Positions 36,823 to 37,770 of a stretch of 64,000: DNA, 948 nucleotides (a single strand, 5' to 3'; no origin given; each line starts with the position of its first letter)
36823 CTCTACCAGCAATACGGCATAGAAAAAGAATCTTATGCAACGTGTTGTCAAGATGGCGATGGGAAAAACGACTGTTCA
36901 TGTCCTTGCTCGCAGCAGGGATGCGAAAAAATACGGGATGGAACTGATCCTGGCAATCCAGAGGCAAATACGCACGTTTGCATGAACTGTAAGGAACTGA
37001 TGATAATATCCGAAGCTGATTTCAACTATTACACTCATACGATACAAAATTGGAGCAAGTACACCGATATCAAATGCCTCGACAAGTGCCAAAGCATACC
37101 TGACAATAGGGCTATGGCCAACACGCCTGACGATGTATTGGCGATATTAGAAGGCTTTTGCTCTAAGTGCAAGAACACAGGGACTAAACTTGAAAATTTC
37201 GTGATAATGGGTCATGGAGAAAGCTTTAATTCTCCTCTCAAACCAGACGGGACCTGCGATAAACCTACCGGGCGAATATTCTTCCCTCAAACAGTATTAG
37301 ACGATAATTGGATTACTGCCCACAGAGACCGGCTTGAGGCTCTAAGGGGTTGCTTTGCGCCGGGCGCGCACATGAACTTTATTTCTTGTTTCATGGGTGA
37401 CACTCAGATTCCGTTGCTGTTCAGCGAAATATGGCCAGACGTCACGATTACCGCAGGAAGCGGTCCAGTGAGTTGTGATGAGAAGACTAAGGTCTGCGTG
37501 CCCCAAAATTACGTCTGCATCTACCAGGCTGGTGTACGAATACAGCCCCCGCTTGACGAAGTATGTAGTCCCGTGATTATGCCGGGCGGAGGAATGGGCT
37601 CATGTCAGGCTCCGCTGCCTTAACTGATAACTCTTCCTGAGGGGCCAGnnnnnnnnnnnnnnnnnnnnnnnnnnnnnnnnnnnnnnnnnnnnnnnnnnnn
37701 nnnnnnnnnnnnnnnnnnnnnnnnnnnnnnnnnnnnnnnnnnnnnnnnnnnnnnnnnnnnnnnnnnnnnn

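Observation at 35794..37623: Secreted Cys-rich protein (>60 Cys) with CGDG/CGNG...E(E)CD repeats fused to a caspase-like His/Cys C-terminal module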

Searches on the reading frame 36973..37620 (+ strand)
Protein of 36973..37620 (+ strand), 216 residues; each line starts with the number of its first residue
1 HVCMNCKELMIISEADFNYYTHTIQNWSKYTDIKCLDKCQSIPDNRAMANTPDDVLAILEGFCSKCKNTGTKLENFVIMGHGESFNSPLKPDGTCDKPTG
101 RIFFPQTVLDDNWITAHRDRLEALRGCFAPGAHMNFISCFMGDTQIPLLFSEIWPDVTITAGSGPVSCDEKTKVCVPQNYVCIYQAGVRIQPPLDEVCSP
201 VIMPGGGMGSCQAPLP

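Call 18: search_protein_representatives(alignment_id=A2)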
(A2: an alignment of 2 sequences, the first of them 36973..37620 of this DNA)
Query: 2 sequences, 218 profile positions. Proteins with E-value up to 0.001 (for the whole library): 5; up to 1e-10: 4; up to 1e-30: 3. The best 5 are listed.
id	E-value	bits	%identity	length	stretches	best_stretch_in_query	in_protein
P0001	2.4e-130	449.2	-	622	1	1-218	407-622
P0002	5.8e-122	421.8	-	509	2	1-216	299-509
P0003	8.5e-31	123.8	-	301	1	2-185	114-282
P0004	1.9e-15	73.6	-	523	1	1-172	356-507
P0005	5.5e-04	36.1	-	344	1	65-156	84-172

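Call 20: search_protein_families(library=pfam, proteins=[P0003, P0004, P0005], max_evalue=10)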
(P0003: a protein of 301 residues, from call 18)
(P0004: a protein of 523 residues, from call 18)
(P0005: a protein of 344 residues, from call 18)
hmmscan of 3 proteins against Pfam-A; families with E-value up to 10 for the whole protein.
P0003 (301 aa): 1 family
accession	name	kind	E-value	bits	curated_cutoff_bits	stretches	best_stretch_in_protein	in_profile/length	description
PF14252.11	DUF4347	-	0.014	15.6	24.6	1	176-233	45-102/164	Domain of unknown function (DUF4347)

P0004 (523 aa): 1 family
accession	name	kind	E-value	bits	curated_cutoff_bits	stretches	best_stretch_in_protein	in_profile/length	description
PF14252.11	DUF4347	-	0.00017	21.8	24.6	1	420-491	43-114/164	Domain of unknown function (DUF4347)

P0005 (344 aa): 1 family
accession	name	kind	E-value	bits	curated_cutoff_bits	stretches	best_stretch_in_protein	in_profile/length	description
PF22235.1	FAS1_thioest_ins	-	0.24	12.2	27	1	33-73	33-73/98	Fatty acid synthase subunit beta, insertion domain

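Call 23: find_homologous_proteins(query=A3, max_evalue=0.01)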
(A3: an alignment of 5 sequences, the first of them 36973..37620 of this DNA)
Query A3 (5 sequences) (216 aa, profile of the alignment): 4 proteins with E <= 0.01 among 4782 candidates.
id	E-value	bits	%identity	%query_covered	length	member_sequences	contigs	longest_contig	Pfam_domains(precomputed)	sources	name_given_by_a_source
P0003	3.9e-70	254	33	85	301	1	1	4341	-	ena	-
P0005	3.9e-35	140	29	47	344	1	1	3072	-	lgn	-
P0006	7.5e-23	100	26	40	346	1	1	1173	-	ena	-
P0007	4.8e-10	58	28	35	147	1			-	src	-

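Call 28: search_solved_structures(query=A4, max_evalue=10, show_alignments=3)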
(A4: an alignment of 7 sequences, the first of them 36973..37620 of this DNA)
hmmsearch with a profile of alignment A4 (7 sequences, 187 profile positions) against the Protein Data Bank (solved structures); distinct sequences matched with E-value up to 10: 2.
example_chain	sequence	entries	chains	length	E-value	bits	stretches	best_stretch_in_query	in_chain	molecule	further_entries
9b86_A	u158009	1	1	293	1.2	12.3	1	5-81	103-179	Heme-binding protein FetB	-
2j1l_A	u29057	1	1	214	1.3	12.2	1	104-160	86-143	RHO-RELATED GTP-BINDING PROTEIN RHOD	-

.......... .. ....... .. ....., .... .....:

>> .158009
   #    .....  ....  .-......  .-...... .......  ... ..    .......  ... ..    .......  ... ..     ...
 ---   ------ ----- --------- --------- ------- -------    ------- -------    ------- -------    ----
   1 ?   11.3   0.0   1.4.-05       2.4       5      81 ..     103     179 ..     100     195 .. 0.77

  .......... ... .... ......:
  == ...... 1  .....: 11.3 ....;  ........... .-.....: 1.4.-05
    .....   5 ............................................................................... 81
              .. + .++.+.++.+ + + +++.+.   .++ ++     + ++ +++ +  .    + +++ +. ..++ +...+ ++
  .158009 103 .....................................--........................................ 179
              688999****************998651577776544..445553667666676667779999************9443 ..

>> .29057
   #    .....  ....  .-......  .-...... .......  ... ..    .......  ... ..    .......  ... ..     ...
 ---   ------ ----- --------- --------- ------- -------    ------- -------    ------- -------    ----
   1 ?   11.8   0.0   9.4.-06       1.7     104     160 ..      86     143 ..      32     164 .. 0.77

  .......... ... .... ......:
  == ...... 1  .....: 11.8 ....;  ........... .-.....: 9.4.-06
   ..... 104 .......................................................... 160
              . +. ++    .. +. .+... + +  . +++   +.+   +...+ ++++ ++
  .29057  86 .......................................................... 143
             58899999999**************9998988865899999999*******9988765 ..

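Call 30: find_encoding_contigs(protein=P0003, flank=5000, max_places=3)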
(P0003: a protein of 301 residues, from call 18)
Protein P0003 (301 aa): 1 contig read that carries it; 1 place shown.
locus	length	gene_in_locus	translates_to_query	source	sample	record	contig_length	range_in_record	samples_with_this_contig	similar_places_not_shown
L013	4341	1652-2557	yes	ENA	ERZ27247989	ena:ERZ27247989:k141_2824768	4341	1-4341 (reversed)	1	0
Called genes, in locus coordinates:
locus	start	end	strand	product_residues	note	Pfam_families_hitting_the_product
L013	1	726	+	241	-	?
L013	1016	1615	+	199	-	-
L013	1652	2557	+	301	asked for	-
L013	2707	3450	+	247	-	PF03807:F420_oxidored, PF14748:P5CR_dimer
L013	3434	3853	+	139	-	-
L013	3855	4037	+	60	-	-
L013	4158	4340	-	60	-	?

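Call 32: predict_structure(alignment_id=A4)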
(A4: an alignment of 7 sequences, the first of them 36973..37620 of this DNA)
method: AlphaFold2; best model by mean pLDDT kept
length: 216 residues; sequences in the alignment: 7
mean_pLDDT: 67.9   pTM: 0.70
mean pLDDT of the five models: 67.9, 66.6, 64.7, 64.5, 62.2
residues with pLDDT >= 90: 44; 70-90: 60; 50-70: 68; < 50: 44
segments of 3 or more residues with pLDDT < 50: 36-40, 86-89, 187-216
pLDDT, mean of each block of 10 residues (from residue 1): 73 68 58 50 74 92 87 87 55 53 84 94 94 80 78 92 61 62 51 30 26 28
secondary structure, 60 per line:
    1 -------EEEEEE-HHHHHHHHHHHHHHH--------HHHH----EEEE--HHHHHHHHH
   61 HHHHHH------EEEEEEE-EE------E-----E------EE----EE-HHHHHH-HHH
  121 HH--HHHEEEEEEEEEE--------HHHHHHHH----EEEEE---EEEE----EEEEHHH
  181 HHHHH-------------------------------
elements in order: E8-13 H15-29 H38-41 E46-49 H52-66 E73-79 H111-116 H118-122 E128-137 H146-153 E158-162 E166-169 E174-177 H178-185

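Call 36: fold_search(model_id=the predicted structure, library=pdb)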
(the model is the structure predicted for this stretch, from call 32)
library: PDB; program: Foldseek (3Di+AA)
matches with E <= 10: 1387; with E <= 0.001: 0
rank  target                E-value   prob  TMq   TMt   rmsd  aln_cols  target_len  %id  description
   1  3grk_B                4.3e-03  0.77  0.32  0.28  11.0       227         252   11  Crystal structure of short chain dehydrogenase reductase SDR glucose-ribitol dehydrogenase from Brucella melitensis (released 2009-04-07)
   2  5dp1                  5.6e-03  0.89  0.27  0.19   8.5       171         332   10  Crystal structure of CurK enoyl reductase (released 2015-11-18)
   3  8jtp_C                6.8e-03  0.90  0.34  0.38  10.6       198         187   12  Crystal structure of apo Enoyl-Acyl Carrier Protein Reductase (FabI) from Klebsiella pneumoniae (released 2023-12-06)
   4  7mdh_B                8.2e-03  0.63  0.26  0.18  11.2       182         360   10  STRUCTURAL BASIS FOR LIGHT ACITVATION OF A CHLOROPLAST ENZYME. THE STRUCTURE OF SORGHUM NADP-MALATE DEHYDROGENASE IN I (released 1999-06-04)
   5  4euh                  9.3e-03  0.69  0.32  0.19  14.9       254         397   10  Crystal structure of Clostridium acetobutulicum trans-2-enoyl-CoA reductase apo form (released 2012-11-28)
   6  6vap_A                1.2e-02  0.23  0.23  0.22  14.9       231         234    9  Structure of the type II thioesterase BorB from the borrelidin biosynthetic cluster (released 2020-05-06)
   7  4ggo_A                1.6e-02  0.77  0.35  0.21  13.2       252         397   10  Crystal Structure of Trans-2-Enoyl-CoA Reductase from Treponema denticola (released 2012-08-29)
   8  3tpc_G                1.7e-02  0.47  0.29  0.28  12.0       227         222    6  Crystal structure of a hypothtical protein SMa1452 from Sinorhizobium meliloti 1021 (released 2011-09-28)
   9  4eue                  2.7e-02  0.57  0.33  0.20  14.0       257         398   10  Crystal structure of Clostridium acetobutulicum trans-2-enoyl-CoA reductase in complex with NADH (released 2012-11-28)
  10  6um4_A                2.7e-02  0.51  0.28  0.20  11.2       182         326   13  Crystal structure of malate dehydrogenase from Naegleria fowleri ATCC 30863 (released 2019-10-23)
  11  3qha_A                2.9e-02  0.38  0.25  0.20  11.0       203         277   14  Crystal structure of a Putative oxidoreductase from Mycobacterium avium 104 (released 2011-02-09)
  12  3tpc_D                3.1e-02  0.47  0.32  0.31  11.0       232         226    8  Crystal structure of a hypothtical protein SMa1452 from Sinorhizobium meliloti 1021 (released 2011-09-28)
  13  3grk_G                3.3e-02  0.47  0.31  0.28   9.6       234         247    9  Crystal structure of short chain dehydrogenase reductase SDR glucose-ribitol dehydrogenase from Brucella melitensis (released 2009-04-07)
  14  4fbg_D                3.7e-02  0.51  0.32  0.19  14.8       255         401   10  Crystal structure of Treponema denticola trans-2-enoyl-CoA reductase in complex with NAD (released 2012-11-28)
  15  7mdh_A                4.0e-02  0.33  0.26  0.18  11.0       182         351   13  STRUCTURAL BASIS FOR LIGHT ACITVATION OF A CHLOROPLAST ENZYME. THE STRUCTURE OF SORGHUM NADP-MALATE DEHYDROGENASE IN I (released 1999-06-04)
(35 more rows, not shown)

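Call 41: find_related_loci(query=A5, collection=metagenome_contigs, flank=4000)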
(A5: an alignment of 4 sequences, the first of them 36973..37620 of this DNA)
Query A5 (216 aa) in metagenome_contigs; peptide patterns used: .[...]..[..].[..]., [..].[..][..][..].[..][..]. (x = any residue, [..] = any of these).
154 stretches matched a pattern; 2 encode a relative of the query (tblastn E <= 1e-3); 2 distinct loci.
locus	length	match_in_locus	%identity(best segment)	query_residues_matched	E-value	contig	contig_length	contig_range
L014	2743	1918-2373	34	1-179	2e-22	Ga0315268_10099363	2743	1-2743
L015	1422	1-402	32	39-183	3e-21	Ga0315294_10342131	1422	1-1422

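Call 84: find_homologous_proteins(query=A7, max_evalue=0.001)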
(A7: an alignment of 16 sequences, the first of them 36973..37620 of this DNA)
Query A7 (16 sequences) (216 aa, profile of the alignment): 560 proteins with E <= 0.001 among 8000 candidates; the best 120 are listed.
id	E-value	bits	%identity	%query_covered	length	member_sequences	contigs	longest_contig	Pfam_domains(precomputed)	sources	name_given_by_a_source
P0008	1.1e-45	173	-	-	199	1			PF14252.12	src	-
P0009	1.3e-44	170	-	-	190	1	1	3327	PF14252.12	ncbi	-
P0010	3.0e-44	168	-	-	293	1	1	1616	PF14252.12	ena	-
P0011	6.2e-44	167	-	-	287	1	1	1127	PF14252.12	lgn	-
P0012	7.8e-44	167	-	-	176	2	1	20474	PF14252.12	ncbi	ncbi:MAG: DUF4347 domain-containing protein, partial [Pseudomonadota bacterium]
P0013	2.0e-43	166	-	-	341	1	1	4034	PF14252.12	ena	-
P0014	2.1e-43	166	-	-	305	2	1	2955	PF14252.12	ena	-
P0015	2.7e-43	165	-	-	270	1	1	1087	PF14252.12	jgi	jgi:fibronectin-binding autotransporter adhesin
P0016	3.4e-43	165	-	-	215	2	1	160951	PF14252.12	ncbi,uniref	ncbi:DUF4347 domain-containing protein, partial [Nostoc sp. NMS9]|uniref:DUF4347 domain-containing p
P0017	5.0e-43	165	-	-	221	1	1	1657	PF14252.12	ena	-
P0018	6.3e-43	164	-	-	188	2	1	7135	PF14252.12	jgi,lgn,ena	-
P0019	7.0e-43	164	-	-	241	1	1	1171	PF14252.12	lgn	-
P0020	7.3e-43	164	-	-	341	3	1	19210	PF14252.12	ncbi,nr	ncbi:MAG: DUF4347 domain-containing protein, partial [Richelia sp. CSU_2_1]|nr:DUF4347 domain-contai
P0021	7.8e-43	164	-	-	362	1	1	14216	PF14252.12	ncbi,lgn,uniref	ncbi:DUF4347 domain-containing protein [Phytobacter sp. V91]|uniref:DUF4347 domain-containing protei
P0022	1.1e-42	163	-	-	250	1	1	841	PF17164.11,PF14252.12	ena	-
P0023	1.1e-42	163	-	-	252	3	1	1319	PF14252.12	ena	-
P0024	1.2e-42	163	-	-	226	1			PF14252.12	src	-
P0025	2.0e-42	163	-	-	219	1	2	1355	PF01839.30,PF14252.12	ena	-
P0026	2.3e-42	162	-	-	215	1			PF14252.12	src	-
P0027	2.7e-42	162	-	-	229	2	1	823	PF14252.12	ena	-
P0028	2.8e-42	162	19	41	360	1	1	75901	PF14252.12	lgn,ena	-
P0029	2.9e-42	162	-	-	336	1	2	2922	PF14252.12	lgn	-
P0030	3.3e-42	162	-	-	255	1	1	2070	PF14252.12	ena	-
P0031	5.1e-42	161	-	-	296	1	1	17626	PF14252.12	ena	-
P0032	7.0e-42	161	-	-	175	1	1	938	PF14252.12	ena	-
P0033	9.3e-42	160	-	-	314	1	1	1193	PF14252.12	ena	-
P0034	1.1e-41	160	-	-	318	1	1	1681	PF14252.12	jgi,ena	jgi:hypothetical protein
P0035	1.2e-41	160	-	-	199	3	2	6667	PF14252.12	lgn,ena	-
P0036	1.2e-41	160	-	-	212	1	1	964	PF14252.12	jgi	-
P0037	1.6e-41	160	-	-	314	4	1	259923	PF17164.11,PF14252.12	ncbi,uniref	ncbi:DUF4347 domain-containing protein, partial [Nostoc sp. DedQUE07]|uniref:DUF4347 domain-containi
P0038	2.5e-41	159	-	-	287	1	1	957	PF03160.21,PF14252.12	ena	-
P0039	3.0e-41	159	-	-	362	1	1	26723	PF14252.12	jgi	jgi:hypothetical protein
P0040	3.4e-41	159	-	-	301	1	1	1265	PF14252.12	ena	-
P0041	3.6e-41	159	-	-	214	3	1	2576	PF14252.12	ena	-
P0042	3.7e-41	158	-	-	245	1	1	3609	PF14252.12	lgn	-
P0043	3.9e-41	158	-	-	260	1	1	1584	PF14252.12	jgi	jgi:hypothetical protein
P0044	4.6e-41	158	-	-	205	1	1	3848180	PF14252.12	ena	-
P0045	5.1e-41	158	-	-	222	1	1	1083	PF14252.12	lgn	-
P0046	5.2e-41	158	-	-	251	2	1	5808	PF13517.13,PF14252.12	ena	-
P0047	6.9e-41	158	-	-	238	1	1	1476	PF14252.12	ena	-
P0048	7.3e-41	158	-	-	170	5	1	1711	PF14252.12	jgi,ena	-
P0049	7.8e-41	157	-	-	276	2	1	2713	PF14252.12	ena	-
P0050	1.1e-40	157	25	19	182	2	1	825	PF14252.12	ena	-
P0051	1.2e-40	157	20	49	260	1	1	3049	PF14252.12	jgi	jgi:hypothetical protein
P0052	1.2e-40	157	-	-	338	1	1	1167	PF14252.12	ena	-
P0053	1.3e-40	157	-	-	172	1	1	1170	PF14252.12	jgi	jgi:hypothetical protein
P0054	1.3e-40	157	-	-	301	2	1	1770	PF13018.12,PF14252.12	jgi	jgi:hypothetical protein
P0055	1.4e-40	157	-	-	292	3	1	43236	PF17164.11,PF14252.12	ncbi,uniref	ncbi:hypothetical protein CDG77_18165, partial [Nostoc sp. 'Peltigera membranacea cyanobiont' 213]|u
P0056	1.4e-40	157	27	14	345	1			PF14252.12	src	-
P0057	1.6e-40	156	26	16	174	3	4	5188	PF14252.12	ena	-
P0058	1.7e-40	156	-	-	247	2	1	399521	PF17164.11,PF14252.12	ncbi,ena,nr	ncbi:MAG: DUF4347 domain-containing protein [Desmonostoc vinosum HA7617-LM4]|nr:DUF4347 domain-conta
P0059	1.9e-40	156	-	-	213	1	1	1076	PF14252.12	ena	-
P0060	1.9e-40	156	-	-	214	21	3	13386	PF14252.12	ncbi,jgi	jgi:hypothetical protein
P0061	2.2e-40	156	-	-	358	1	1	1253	PF14252.12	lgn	-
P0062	2.2e-40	156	-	-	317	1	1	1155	PF14252.12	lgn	-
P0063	2.3e-40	156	-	-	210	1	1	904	PF14252.12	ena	-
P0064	2.5e-40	156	-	-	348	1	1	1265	PF14252.12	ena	-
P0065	3.6e-40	155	-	-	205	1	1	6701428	PF14252.12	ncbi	ncbi:DUF4347 domain-containing protein [Achromobacter xylosoxidans]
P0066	3.7e-40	155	-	-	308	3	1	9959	PF14252.12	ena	-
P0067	3.8e-40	155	-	-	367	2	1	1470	PF14252.12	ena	-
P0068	4.8e-40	155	-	-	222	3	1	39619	PF14252.12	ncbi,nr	ncbi:MAG TPA: hypothetical protein DEG47_09945, partial [Cyanobacteria bacterium UBA11148]|nr:hypoth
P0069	5.1e-40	155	-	-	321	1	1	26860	PF14252.12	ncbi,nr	ncbi:MAG: DUF4347 domain-containing protein, partial [Gallionella sp.]|nr:DUF4347 domain-containing 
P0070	5.1e-40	155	-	-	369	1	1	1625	PF14252.12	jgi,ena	-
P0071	5.8e-40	155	-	-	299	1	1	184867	PF14252.12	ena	-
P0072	6.6e-40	154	-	-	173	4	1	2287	PF14252.12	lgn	-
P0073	6.7e-40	154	-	-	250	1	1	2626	PF14252.12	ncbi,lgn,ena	-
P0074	6.9e-40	154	-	-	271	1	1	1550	PF14252.12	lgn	-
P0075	7.8e-40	154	-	-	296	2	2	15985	PF14252.12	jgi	jgi:hypothetical protein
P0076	8.2e-40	154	-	-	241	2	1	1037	PF14252.12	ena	-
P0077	1.2e-39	154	-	-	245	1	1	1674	PF14252.12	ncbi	-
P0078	1.3e-39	153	-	-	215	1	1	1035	PF14252.12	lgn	-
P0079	1.4e-39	153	-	-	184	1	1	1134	PF14252.12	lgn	-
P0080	1.5e-39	153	-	-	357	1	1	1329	PF14252.12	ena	-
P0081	1.5e-39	153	-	-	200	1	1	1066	PF14252.12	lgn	-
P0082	1.5e-39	153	-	-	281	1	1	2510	PF14252.12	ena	-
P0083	1.8e-39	153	-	-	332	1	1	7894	PF04151.22,PF14252.12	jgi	jgi:hypothetical protein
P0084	2.6e-39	152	-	-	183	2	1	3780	PF14252.12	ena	-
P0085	2.6e-39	152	-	-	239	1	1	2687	PF14252.12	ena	-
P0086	2.9e-39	152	-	-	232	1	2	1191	PF17164.11,PF14252.12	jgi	jgi:hypothetical protein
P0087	2.9e-39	152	-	-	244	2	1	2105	PF14252.12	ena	-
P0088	3.2e-39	152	-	-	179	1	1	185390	PF14252.12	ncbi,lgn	ncbi:MAG: DUF4347 domain-containing protein [Heteroscytonema crispum UTEX LB 1556]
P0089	3.5e-39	152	-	-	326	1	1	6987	PF14252.12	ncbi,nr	ncbi:MAG TPA: DUF4347 domain-containing protein, partial [Kamptonema sp.]|nr:DUF4347 domain-containi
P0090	3.5e-39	152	-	-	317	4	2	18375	PF14252.12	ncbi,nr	ncbi:MAG TPA: DUF4347 domain-containing protein, partial [Candidatus Accumulibacter phosphatis]|nr:D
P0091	3.6e-39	152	-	-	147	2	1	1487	PF14252.12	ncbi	ncbi:MAG: DUF4347 domain-containing protein, partial [Planktothrix sp.]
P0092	3.6e-39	152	-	-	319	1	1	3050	PF17164.11,PF14252.12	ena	-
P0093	3.6e-39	152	-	-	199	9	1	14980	PF14252.12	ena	-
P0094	4.5e-39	152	-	-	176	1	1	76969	PF14252.12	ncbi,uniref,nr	ncbi:DUF4347 domain-containing protein [Prosthecochloris vibrioformis]|uniref:DUF4347 domain-contain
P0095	4.5e-39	152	-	-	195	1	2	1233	PF14252.12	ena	-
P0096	5.0e-39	152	-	-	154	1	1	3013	PF14252.12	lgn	-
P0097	5.2e-39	151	-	-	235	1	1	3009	PF14252.12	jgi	-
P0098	5.7e-39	151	-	-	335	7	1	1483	PF14252.12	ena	-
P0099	6.1e-39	151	-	-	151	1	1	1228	PF14252.12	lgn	-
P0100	6.8e-39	151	-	-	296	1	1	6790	PF14252.12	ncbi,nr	ncbi:MAG: DUF4347 domain-containing protein, partial [Nitrospira sp.]|nr:DUF4347 domain-containing p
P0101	6.8e-39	151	-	-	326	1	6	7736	PF14252.12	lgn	-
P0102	7.0e-39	151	-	-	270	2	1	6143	PF13540.13,PF14252.12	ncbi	-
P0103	7.2e-39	151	-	-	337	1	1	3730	PF14252.12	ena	-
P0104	8.4e-39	151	-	-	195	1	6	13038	PF14252.12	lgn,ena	-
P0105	8.8e-39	151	-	-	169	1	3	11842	PF14252.12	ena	-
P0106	9.0e-39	151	-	-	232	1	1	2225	PF14252.12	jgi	jgi:hypothetical protein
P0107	9.1e-39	151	-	-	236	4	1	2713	PF14252.12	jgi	-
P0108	9.2e-39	151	-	-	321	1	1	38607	PF14252.12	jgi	jgi:hypothetical protein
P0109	9.5e-39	151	-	-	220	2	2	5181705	PF14252.12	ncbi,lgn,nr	ncbi:MAG: DUF4347 domain-containing protein [Planktothrix sp. GU0601_MAG3]|nr:MAG: DUF4347 domain-co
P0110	9.9e-39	151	-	-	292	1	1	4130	PF01551.30,PF14252.12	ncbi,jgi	jgi:hypothetical protein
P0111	1.1e-38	150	-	-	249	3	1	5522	PF14252.12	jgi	jgi:hypothetical protein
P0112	1.2e-38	150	-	-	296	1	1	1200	PF13860.13,PF14252.12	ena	-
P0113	1.3e-38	150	-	-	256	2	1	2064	PF14252.12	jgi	jgi:hypothetical protein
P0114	1.3e-38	150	-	-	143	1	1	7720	PF14252.12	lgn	-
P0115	1.3e-38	150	-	-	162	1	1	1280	PF14252.12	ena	-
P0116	1.3e-38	150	-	-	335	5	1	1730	PF14252.12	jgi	jgi:hypothetical protein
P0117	1.3e-38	150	25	15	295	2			PF14252.12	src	-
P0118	1.5e-38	150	-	-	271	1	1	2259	PF14252.12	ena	-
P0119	1.5e-38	150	-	-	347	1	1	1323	PF14252.12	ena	-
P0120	1.6e-38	150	-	-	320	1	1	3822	PF14252.12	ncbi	ncbi:MAG: DUF4347 domain-containing protein, partial [Microcoleus sp.]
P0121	1.6e-38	150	-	-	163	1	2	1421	PF14252.12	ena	-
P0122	1.6e-38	150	-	-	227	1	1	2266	PF14252.12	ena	-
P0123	1.8e-38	150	-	-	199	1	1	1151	PF14252.12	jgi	-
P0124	1.8e-38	150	-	-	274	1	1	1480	PF14252.12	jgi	-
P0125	1.8e-38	150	-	-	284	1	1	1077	PF14252.12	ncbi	ncbi:MAG: DUF4347 domain-containing protein, partial [Planktothrix sp.]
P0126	1.9e-38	150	-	-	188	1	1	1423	PF14252.12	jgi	jgi:hypothetical protein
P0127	1.9e-38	150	-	-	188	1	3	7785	PF14252.12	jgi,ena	-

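Call 93: predict_structure(alignment_id=A8)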
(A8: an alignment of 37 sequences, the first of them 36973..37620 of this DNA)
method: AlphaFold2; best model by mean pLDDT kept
length: 216 residues; sequences in the alignment: 37
mean_pLDDT: 75.0   pTM: 0.74
mean pLDDT of the five models: 75.0, 73.3, 72.8, 71.7, 68.6
residues with pLDDT >= 90: 88; 70-90: 43; 50-70: 53; < 50: 32
segments of 3 or more residues with pLDDT < 50: 34-39, 192-216
pLDDT, mean of each block of 10 residues (from residue 1): 81 80 69 48 85 97 95 93 66 65 92 96 97 88 87 93 67 61 61 43 35 30
secondary structure, 60 per line:
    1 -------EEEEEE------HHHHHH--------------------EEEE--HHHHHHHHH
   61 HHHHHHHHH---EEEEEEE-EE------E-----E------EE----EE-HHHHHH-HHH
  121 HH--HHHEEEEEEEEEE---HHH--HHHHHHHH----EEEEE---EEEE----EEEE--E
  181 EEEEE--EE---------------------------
elements in order: E8-13 H20-25 E46-49 H52-69 E73-79 H111-116 H118-122 E128-137 H146-153 E158-162 E166-169 E174-177 E180-185
